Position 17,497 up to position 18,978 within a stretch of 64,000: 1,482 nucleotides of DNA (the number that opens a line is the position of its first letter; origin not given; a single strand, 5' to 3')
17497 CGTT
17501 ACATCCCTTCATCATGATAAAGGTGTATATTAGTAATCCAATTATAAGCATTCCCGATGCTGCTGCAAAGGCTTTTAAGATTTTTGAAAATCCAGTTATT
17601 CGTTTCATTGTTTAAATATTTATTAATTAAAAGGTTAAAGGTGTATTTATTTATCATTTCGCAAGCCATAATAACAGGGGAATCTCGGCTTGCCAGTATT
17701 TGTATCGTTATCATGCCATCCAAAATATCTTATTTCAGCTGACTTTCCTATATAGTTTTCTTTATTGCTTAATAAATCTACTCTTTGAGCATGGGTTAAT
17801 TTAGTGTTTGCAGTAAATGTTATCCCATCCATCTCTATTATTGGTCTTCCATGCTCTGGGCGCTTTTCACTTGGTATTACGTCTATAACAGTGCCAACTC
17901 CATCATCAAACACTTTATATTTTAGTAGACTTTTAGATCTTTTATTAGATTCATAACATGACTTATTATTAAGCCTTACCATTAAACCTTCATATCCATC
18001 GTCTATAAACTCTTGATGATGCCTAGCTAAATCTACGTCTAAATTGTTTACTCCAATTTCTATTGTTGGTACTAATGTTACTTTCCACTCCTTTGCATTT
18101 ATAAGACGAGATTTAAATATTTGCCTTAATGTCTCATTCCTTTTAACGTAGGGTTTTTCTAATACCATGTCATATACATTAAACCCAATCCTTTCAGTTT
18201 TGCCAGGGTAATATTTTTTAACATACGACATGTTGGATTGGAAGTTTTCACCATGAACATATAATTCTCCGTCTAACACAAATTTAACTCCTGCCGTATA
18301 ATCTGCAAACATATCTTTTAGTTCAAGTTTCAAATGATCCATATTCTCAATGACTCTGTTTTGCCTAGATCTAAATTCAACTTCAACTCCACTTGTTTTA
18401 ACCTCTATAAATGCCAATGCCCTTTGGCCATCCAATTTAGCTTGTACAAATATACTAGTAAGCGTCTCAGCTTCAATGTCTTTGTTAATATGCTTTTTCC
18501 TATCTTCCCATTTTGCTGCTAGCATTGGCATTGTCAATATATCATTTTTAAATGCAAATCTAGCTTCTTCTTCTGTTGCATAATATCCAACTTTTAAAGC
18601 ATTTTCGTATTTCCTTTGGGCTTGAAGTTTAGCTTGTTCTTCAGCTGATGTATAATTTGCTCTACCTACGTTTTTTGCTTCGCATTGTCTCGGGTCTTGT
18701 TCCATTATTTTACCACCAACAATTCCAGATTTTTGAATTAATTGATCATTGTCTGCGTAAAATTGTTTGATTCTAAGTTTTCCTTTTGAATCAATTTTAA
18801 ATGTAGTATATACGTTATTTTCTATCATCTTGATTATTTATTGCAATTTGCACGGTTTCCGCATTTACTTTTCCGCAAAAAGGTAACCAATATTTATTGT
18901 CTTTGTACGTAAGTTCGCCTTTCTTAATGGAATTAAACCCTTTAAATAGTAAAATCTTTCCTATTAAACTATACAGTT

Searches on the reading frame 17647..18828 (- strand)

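Call 86: search_protein_families(library=phrogs, proteins=[window:17647-18828:-], max_evalue=0.00001)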
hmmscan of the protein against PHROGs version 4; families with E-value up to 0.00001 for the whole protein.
window:17647-18828:- (393 aa): 1 family
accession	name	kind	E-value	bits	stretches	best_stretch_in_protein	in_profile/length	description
phrog_114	-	DNA, RNA and nucleotide metabolism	1.5e-61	209.7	1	6-393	110-501/634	ATP-dependent DNA ligase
